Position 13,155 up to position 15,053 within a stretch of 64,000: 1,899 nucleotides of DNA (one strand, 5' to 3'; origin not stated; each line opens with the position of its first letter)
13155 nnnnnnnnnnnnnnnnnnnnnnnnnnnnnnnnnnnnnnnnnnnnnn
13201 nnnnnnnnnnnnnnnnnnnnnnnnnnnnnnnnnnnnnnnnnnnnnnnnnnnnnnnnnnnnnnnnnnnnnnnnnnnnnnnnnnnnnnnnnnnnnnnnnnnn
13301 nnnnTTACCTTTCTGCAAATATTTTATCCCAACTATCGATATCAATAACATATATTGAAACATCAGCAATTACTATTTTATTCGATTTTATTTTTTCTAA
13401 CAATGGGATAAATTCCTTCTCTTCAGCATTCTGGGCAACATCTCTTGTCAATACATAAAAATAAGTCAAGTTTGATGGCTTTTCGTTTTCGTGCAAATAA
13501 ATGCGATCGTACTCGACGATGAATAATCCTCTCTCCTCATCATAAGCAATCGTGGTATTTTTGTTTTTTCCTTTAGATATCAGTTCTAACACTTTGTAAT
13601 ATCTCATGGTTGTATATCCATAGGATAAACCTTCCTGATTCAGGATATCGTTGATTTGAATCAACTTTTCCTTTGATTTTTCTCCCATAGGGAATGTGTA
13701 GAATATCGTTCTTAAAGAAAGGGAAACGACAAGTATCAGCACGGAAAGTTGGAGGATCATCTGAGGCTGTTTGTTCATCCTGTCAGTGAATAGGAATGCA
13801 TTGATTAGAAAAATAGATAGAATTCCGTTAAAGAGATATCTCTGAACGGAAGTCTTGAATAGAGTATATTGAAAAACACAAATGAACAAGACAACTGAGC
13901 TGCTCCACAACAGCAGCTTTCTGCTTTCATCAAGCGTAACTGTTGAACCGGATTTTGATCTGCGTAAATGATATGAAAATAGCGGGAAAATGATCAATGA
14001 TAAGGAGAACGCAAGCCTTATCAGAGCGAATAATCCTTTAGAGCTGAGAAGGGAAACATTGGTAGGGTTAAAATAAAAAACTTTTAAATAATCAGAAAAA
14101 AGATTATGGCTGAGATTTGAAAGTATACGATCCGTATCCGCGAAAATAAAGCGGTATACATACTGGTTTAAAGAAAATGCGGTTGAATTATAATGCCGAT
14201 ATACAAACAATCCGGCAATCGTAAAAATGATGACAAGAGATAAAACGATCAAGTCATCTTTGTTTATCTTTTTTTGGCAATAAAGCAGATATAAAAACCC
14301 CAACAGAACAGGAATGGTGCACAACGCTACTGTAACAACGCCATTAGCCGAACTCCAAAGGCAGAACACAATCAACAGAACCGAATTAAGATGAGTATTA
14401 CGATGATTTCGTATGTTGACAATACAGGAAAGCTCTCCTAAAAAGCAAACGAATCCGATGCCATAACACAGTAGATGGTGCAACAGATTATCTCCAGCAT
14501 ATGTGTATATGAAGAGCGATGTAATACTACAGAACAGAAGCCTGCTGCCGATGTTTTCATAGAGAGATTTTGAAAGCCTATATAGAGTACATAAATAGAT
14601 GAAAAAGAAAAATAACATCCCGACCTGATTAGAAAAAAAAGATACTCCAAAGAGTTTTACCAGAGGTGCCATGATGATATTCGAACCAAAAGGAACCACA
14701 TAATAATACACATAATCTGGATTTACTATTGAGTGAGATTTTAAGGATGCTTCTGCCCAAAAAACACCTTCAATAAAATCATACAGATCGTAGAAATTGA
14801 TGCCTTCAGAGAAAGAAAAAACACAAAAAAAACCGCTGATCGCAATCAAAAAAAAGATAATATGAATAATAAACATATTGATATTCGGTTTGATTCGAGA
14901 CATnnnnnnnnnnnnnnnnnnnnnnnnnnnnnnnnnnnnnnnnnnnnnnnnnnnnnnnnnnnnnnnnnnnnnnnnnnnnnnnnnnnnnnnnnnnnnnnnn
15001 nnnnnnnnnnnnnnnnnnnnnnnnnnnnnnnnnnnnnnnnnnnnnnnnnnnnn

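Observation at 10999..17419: Arn-like module built on UDP-xylose: Ugd, UXS, a DPM1-type GT2 and two polytopic membrane proteins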

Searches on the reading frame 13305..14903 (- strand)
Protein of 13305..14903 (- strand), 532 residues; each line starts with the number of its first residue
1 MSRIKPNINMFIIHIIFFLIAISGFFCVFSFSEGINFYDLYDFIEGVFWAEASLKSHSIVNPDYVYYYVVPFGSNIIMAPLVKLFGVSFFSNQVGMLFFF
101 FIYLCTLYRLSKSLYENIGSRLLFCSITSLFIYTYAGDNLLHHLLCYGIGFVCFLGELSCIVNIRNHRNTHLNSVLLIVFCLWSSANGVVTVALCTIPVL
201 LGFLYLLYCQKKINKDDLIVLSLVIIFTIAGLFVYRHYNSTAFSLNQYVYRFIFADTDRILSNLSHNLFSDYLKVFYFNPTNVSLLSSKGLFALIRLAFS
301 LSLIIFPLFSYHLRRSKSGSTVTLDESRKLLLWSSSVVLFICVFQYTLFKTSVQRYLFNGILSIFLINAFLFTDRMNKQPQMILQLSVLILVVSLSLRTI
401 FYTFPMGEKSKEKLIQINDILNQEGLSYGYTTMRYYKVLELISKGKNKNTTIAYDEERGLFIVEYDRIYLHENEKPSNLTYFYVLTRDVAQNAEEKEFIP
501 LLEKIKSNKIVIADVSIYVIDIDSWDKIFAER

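Call 5: search_protein_families(library=pfam, proteins=[window:13305-14903:-], max_evalue=0.01)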
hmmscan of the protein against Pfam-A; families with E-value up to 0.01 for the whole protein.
window:13305-14903:- (532 aa): 1 family
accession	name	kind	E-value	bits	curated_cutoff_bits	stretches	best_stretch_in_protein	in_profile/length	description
PF23527.1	Microp_apicomplexa_14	-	0.00062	20.1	27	1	413-437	18-42/52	Apicomplexa microprotein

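Call 6: search_protein_families(library=ncbifam, proteins=[window:13305-14903:-], max_evalue=0.01)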
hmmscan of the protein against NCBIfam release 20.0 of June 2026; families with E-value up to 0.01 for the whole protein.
window:13305-14903:- (532 aa): 0 families

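Call 9: find_encoding_contigs(protein=window:13305-14903:-, flank=10000, max_places=6)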
Protein window:13305-14903:- (532 aa): 9 contigs read that carry it; 6 places shown.
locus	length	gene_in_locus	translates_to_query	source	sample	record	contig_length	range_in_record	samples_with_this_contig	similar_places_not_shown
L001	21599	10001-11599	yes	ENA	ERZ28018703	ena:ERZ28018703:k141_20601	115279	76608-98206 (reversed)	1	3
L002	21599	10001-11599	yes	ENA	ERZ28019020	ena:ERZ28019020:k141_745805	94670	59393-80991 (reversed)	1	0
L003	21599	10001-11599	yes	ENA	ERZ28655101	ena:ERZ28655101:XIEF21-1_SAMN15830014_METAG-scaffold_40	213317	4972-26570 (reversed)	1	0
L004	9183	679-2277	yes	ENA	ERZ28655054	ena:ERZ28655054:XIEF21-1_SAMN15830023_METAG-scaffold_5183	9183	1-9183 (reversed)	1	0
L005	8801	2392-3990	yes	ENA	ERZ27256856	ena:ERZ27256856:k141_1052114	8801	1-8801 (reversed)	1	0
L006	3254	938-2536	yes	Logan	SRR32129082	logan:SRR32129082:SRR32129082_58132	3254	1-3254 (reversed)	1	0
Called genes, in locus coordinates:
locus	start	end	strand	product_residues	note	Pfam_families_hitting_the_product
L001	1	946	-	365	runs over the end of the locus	PF00155:Aminotran_1_2 (weak), PF01041:DegT_DnrJ_EryC1, PF01212:Beta_elim_lyase (weak), PF01053:Cys_Met_Meta_PP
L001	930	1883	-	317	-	PF00535:Glycos_transf_2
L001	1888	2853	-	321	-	PF00535:Glycos_transf_2, PF10111:Glyco_tranf_2_2, PF13641:Glyco_tranf_2_3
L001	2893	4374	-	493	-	-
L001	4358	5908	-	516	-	PF00070:Pyr_redox (faint), PF01266:DAO (faint), PF01593:Amino_oxidase, PF01946:Thi4 (faint), PF07992:Pyr_redox_2 (faint), PF13450:NAD_binding_8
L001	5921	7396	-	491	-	-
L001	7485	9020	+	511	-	PF14264:Glucos_trans_II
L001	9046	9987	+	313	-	PF01073:3Beta_HSD (weak), PF01370:Epimerase, PF02719:Polysacc_synt_2 (faint), PF04321:RmlD_sub_bind (weak), PF07993:NAD_binding_4 (faint), PF16363:GDP_Man_Dehyd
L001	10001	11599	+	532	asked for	-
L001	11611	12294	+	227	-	PF00535:Glycos_transf_2, PF10111:Glyco_tranf_2_2 (weak), PF13641:Glyco_tranf_2_3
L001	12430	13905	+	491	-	PF01381:HTH_3, PF12844:HTH_19, PF13560:HTH_31, PF01210:NAD_Gly3P_dh_N (weak), PF03721:UDPG_MGDP_dh_N, PF00984:UDPG_MGDP_dh, PF03720:UDPG_MGDP_dh_C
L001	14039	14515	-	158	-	PF01797:Y1_Tnp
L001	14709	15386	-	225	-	PF00923:TAL_FSA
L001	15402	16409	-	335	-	PF01210:NAD_Gly3P_dh_N, PF03446:NAD_binding_2 (weak), PF03807:F420_oxidored (weak), PF07479:NAD_Gly3P_dh_C, PF20618:GPD_NAD_C_bact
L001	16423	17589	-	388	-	PF00155:Aminotran_1_2, PF01041:DegT_DnrJ_EryC1, PF00266:Aminotran_5 (weak), PF01053:Cys_Met_Meta_PP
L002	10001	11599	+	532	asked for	-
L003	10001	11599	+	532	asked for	-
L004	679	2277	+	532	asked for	-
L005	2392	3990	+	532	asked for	-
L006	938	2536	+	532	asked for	-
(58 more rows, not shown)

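Call 14: find_homologous_proteins(query=window:13305-14903:-, max_evalue=0.001)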
Query window:13305-14903:- (532 aa): 32 proteins with E <= 0.001 among 8000 candidates.
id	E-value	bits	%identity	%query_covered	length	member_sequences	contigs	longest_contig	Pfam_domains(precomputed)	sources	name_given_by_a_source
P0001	0.0e+0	1163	100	100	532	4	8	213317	-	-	-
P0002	4.6e-148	512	48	97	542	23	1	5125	-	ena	-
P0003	1.6e-145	504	48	97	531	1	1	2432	-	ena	-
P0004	3.7e-144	500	45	98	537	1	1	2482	-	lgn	-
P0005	3.1e-138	480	43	99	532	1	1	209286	-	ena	-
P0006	4.3e-138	480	45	98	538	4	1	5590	-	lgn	-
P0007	6.0e-138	479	44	97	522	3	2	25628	-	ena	-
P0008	1.2e-137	478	43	100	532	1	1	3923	-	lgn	-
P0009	3.5e-135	470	44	98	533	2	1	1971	-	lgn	-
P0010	3.2e-134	467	43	98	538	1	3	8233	-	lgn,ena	-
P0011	1.7e-130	454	43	98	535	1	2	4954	-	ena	-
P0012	4.0e-130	453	43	99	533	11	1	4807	-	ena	-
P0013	1.4e-128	448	42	98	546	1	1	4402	-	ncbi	-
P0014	1.6e-126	441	41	99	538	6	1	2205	-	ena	-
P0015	1.2e-125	439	42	100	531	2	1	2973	-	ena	-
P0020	1.3e-119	419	39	96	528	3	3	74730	-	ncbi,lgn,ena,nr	ncbi:MAG: hypothetical protein IKE36_10000 [Solobacterium sp.]|nr:hypothetical protein [Solobacteriu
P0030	5.5e-107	377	38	100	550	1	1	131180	-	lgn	-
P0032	2.2e-62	230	34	82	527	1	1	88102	-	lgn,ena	-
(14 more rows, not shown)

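Call 15: find_encoding_contigs(protein=P0005, flank=8000, max_places=1)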
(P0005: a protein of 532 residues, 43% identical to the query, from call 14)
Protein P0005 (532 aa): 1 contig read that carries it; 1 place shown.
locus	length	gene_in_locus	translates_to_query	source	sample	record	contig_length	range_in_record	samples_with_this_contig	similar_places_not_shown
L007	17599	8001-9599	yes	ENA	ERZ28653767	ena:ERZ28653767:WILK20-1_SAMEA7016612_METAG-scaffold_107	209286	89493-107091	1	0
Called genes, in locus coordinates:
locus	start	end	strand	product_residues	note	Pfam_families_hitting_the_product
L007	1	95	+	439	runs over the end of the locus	PF10396:TrmE_N, PF00350:Dynamin_N (faint), PF12631:MnmE_helical, PF01926:MMR_HSR1, PF02421:FeoB_N, PF04548:AIG1 (weak)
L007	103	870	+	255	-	PF01026:TatD_DNase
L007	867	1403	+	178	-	PF01751:Toprim (weak), PF13662:Toprim_4 (weak), PF13331:DUF4093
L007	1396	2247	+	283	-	PF00398:RrnaAD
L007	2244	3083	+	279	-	PF22700:MVD-like_N (faint), PF00288:GHMP_kinases_N, PF08544:GHMP_kinases_C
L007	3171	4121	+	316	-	PF00483:NTP_transferase, PF01128:IspD (weak), PF12804:NTP_transf_3, PF00132:Hexapep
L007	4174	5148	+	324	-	PF13793:Pribosyltran_N, PF00156:Pribosyltran, PF14572:Pribosyl_synth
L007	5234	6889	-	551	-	PF13290:CHB_HEX_C_1 (weak), PF13287:Fn3_assoc, PF08757:CotH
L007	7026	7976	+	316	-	PF01073:3Beta_HSD (weak), PF01370:Epimerase, PF02719:Polysacc_synt_2 (faint), PF04321:RmlD_sub_bind, PF07993:NAD_binding_4 (faint), PF16363:GDP_Man_Dehyd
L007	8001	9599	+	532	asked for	-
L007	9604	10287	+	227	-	PF00535:Glycos_transf_2, PF10111:Glyco_tranf_2_2 (faint), PF13641:Glyco_tranf_2_3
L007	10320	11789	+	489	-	-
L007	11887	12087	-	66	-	PF00313:CSD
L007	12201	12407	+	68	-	-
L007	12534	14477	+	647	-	PF00133:tRNA-synt_1, PF01406:tRNA-synt_1e (weak), PF01921:tRNA-synt_1f (faint), PF09334:tRNA-synt_1g, PF00133:tRNA-synt_1, PF19303:Anticodon_3, PF08264:Anticodon_1 (weak), PF01588:tRNA_bind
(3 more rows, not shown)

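Call 16: find_encoding_contigs(protein=P0020, flank=8000, max_places=1)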
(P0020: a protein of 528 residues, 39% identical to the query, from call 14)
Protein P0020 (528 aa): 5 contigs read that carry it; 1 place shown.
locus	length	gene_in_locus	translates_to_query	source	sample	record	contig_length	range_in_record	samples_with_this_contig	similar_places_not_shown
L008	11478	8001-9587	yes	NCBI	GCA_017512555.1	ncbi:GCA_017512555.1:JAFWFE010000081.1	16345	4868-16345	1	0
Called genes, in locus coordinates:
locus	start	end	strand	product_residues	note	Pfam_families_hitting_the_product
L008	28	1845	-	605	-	PF03486:HI0933_like (faint), PF04205:FMN_bind, PF01946:Thi4 (weak), PF00890:FAD_binding_2, PF01266:DAO, PF07992:Pyr_redox_2, PF12831:FAD_oxidored, PF13738:Pyr_redox_3 (faint)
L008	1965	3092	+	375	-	PF04389:Peptidase_M28, PF01546:Peptidase_M20, PF07687:M20_dimer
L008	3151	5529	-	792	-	PF04023:FeoA, PF01926:MMR_HSR1, PF02421:FeoB_N, PF17910:FeoB_Cyto, PF07670:Gate, PF07664:FeoB_C, PF07670:Gate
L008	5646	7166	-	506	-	PF00149:Metallophos, PF09587:PGA_cap (weak), PF02872:5_nucleotid_C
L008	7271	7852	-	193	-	PF13189:Cytidylate_kin2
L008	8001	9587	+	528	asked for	-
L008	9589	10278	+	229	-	PF00535:Glycos_transf_2, PF10111:Glyco_tranf_2_2 (faint), PF13641:Glyco_tranf_2_3 (weak)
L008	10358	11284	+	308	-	PF00561:Abhydrolase_1, PF12146:Hydrolase_4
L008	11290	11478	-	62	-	?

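Call 17: find_encoding_contigs(protein=P0030, flank=8000, max_places=1)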
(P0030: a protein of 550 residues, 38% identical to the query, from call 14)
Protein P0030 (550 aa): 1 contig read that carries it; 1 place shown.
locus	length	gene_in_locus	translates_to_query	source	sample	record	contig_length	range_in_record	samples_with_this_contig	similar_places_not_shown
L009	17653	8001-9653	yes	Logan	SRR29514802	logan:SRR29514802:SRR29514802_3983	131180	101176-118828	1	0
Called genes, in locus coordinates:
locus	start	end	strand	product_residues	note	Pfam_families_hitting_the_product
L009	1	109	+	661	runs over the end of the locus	PF09913:DUF2142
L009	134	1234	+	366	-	-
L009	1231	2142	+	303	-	PF00535:Glycos_transf_2, PF13641:Glyco_tranf_2_3 (weak)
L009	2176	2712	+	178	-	-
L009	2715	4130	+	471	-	PF01061:ABC2_membrane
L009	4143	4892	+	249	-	PF00005:ABC_tran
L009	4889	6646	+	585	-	PF00534:Glycos_transf_1 (faint)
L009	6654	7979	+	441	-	PF00534:Glycos_transf_1, PF13692:Glyco_trans_1_4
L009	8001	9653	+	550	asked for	-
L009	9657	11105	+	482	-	PF13231:PMT_2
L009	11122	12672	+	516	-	PF01593:Amino_oxidase, PF01946:Thi4 (faint), PF07992:Pyr_redox_2 (faint), PF13450:NAD_binding_8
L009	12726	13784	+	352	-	PF19554:DUF6077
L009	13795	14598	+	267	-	-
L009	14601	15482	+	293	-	PF00483:NTP_transferase, PF12804:NTP_transf_3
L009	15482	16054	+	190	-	PF00908:dTDP_sugar_isom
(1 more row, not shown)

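Call 18: find_encoding_contigs(protein=P0032, flank=8000, max_places=1)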
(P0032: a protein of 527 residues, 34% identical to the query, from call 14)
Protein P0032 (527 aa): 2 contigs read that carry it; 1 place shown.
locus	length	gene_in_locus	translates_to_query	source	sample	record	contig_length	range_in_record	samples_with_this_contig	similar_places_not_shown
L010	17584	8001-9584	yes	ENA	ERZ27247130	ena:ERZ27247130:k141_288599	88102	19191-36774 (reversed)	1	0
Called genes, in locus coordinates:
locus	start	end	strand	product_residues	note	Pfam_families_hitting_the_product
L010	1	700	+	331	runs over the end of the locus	-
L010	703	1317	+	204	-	PF02397:Bac_transf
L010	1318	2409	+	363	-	PF13477:Glyco_trans_4_2, PF13439:Glyco_transf_4 (faint), PF00534:Glycos_transf_1, PF13692:Glyco_trans_1_4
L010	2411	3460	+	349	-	PF13439:Glyco_transf_4 (weak), PF20706:GT4-conflict, PF00534:Glycos_transf_1, PF13692:Glyco_trans_1_4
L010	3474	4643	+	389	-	PF14296:O-ag_pol_Wzy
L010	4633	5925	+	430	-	PF01943:Polysacc_synt, PF13440:Polysacc_synt_3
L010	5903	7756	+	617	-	PF14264:Glucos_trans_II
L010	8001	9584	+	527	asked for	-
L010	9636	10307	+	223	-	PF00535:Glycos_transf_2, PF13641:Glyco_tranf_2_3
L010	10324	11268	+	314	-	PF01073:3Beta_HSD, PF01370:Epimerase, PF02719:Polysacc_synt_2 (faint), PF04321:RmlD_sub_bind, PF07993:NAD_binding_4 (faint), PF16363:GDP_Man_Dehyd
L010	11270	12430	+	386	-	PF00534:Glycos_transf_1, PF13692:Glyco_trans_1_4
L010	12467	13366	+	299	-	PF04794:YdjC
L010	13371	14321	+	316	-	PF00535:Glycos_transf_2, PF10111:Glyco_tranf_2_2, PF13641:Glyco_tranf_2_3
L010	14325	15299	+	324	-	PF01501:Glyco_transf_8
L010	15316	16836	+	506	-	-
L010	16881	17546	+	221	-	PF00535:Glycos_transf_2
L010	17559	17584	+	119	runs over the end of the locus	PF10066:DUF2304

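Call 21: find_related_loci(query=A1, collection=genome_contigs, flank=10000)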
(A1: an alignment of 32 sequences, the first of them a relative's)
Query A1 (532 aa) in genome_contigs; peptide patterns used: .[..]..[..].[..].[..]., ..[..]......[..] (x = any residue, [..] = any of these).
26 stretches matched a pattern; 7 encode a relative of the query (tblastn E <= 1e-3); 7 distinct loci.
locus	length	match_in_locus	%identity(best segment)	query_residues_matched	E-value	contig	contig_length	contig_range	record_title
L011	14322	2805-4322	44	15-531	6e-143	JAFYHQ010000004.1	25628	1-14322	MAG: Erysipelotrichaceae bacterium isolate RGIG7099 Water_buffalos_Abomasum-1__c39775, whole genome shotgun sequence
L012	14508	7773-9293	43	20-528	2e-141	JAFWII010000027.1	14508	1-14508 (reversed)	MAG: Erysipelotrichaceae bacterium isolate RGIG5766 Sheep_Ileum-4__c206947, whole genome shotgun sequence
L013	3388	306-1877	43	7-531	7e-143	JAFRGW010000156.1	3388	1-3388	MAG: Eubacterium sp. isolate RGIG2458 Goat_Jejunum-1__c409848, whole genome shotgun sequence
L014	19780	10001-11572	41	7-532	1e-129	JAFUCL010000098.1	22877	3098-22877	MAG: Solobacterium sp. isolate RGIG4368 Roe_deer_Jejunum-3__c1590, whole genome shotgun sequence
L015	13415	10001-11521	39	22-531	2e-125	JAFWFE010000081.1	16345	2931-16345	MAG: Solobacterium sp. isolate RGIG5684 Sheep_Duodenum.Co__c1056898, whole genome shotgun sequence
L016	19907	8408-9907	41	28-531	5e-123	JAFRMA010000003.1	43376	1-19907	MAG: Solobacterium sp. isolate RGIG2592 Goat_Jejunum.Co__c16608, whole genome shotgun sequence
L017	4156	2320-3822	35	28-529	3e-105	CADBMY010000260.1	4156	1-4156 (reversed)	MAG: uncultured Erysipelotrichaceae bacterium isolate RUG14114 genome assembly, contig: RUG14114_asm_260, whole genome s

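Call 29: predict_structure(alignment_id=A1)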
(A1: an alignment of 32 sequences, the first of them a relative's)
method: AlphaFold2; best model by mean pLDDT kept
length: 532 residues; sequences in the alignment: 32
mean_pLDDT: 89.4   pTM: 0.90
mean pLDDT of the five models: 89.4, 88.7, 88.4, 88.1, 86.3
residues with pLDDT >= 90: 352; 70-90: 146; 50-70: 26; < 50: 8
segments of 3 or more residues with pLDDT < 50: 1-5, 320-322
pLDDT, mean of each block of 10 residues (from residue 1): 61 96 91 78 89 94 90 93 95 94 97 95 97 88 77 97 95 98 95 95 94 92 98 94 74 87 90 89 86 91 88 66 76 96 91 81 95 89 92 93 88 94 95 92 94 90 92 92 84 69 91 91 94 77
secondary structure, 60 per line:
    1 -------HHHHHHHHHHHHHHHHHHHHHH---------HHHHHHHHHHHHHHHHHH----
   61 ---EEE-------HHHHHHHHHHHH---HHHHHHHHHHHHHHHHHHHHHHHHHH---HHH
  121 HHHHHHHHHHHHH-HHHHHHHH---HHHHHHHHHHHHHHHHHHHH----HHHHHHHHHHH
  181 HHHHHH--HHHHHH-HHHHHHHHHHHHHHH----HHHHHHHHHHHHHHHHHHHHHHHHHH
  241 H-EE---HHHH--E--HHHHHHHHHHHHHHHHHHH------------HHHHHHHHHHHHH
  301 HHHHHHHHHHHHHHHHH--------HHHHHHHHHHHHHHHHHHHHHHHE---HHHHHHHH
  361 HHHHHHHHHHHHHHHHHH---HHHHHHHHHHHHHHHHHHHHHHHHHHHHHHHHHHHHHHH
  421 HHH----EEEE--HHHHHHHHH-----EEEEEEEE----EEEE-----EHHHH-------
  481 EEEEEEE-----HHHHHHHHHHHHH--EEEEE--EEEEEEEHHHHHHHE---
elements in order: H8-29 H39-56 E64-66 H74-85 H89-114 H118-133 H135-142 H146-165 H170-186 H189-194 H196-210 H215-241 H248-251 H257-275 H288-317 H326-348 H353-378 H382-423 E428-431 H434-442 E448-455 E460-463 H470-473 E481-487 H493-505 E508-512 E515-521 H522-528

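Call 32: fold_search(model_id=the predicted structure, library=pdb)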
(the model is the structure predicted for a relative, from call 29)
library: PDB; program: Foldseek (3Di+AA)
matches with E <= 10: 385; with E <= 0.001: 4
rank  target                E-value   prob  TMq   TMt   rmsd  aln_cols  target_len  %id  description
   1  5ezm                  2.4e-05  1.00  0.45  0.44  15.8       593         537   11  Crystal Structure of ArnT from Cupriavidus metallidurans in the apo state (released 2016-02-17)
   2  5f15                  3.7e-04  1.00  0.45  0.44  16.6       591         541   11  Crystal Structure of ArnT from Cupriavidus metallidurans bound to Undecaprenyl phosphate (released 2016-02-17)
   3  3waj                  6.6e-04  1.00  0.43  0.31  14.1       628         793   11  Crystal structure of the Archaeoglobus fulgidus oligosaccharyltransferase (O29867_ARCFU) complex with Zn and sulfate (released 2013-10-30)
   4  6s7t_A                8.5e-04  1.00  0.47  0.38  18.4       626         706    9  Cryo-EM structure of human oligosaccharyltransferase complex OST-B (released 2019-12-18)
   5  8b6l_I                2.4e-03  1.00  0.47  0.39  18.6       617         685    9  Subtomogram average of the human Sec61-TRAP-OSTA-translocon (released 2022-12-07)
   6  7zlh_A                2.8e-03  1.00  0.40  0.35  11.4       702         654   10  Cryo-EM structure of C-mannosyltransferase CeDPY19, in apo state, bound to CMT2-Fab and anti-Fab nanobody (released 2023-01-11)
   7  7zli_A                3.4e-03  1.00  0.44  0.38  10.8       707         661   10  Cryo-EM structure of C-mannosyltransferase CeDPY19, in complex with Dol25-P-Man and bound to CMT2-Fab and anti-Fab nan (released 2023-01-11)
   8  9s6s_A                3.6e-03  1.00  0.53  0.52   8.1       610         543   10  Ternary cryo-EM structure of human ALG9 with Dol25-PP-GlcNAc2Man6, Dol25-P-Man and Fab (released 2026-03-18)
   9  8b71_A                1.6e-02  0.16  0.10  0.10  28.6       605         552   12  Upright KimA dimer with bound c-di-AMP from B. subtilis (released 2023-01-18)
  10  8if8_C                2.2e-02  1.00  0.44  0.40   9.9       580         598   11  Arabinosyltransferase AftA (released 2023-05-31)
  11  8b70_A                8.7e-02  0.10  0.11  0.10  26.5       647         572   10  KimA from B. subtilis with nucleotide second-messenger c-di-AMP bound (released 2023-01-18)
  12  8zxk_B                1.1e-01  0.14  0.13  0.13  26.0       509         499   12  Cryo-EM structure of trimethylamine transporter TmaT binding with TMA (released 2024-11-06)
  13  9dm5                  1.9e-01  0.77  0.29  0.37  15.9       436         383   11  Product-Bound mannosyltransferase PimE (released 2025-06-25)
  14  8z7z                  1.9e-01  0.16  0.12  0.15  21.8       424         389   11  SLC19A2-Thiamine inward structure (released 2025-01-08)
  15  5eqg                  2.6e-01  0.11  0.12  0.14  25.8       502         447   11  Human GLUT1 in complex with inhibitor (2~{S})-3-(4-fluorophenyl)-2-[2-(3-hydroxyphenyl)ethanoylamino]-~{N}-[(1~{S})-1-ph (released 2016-04-13)
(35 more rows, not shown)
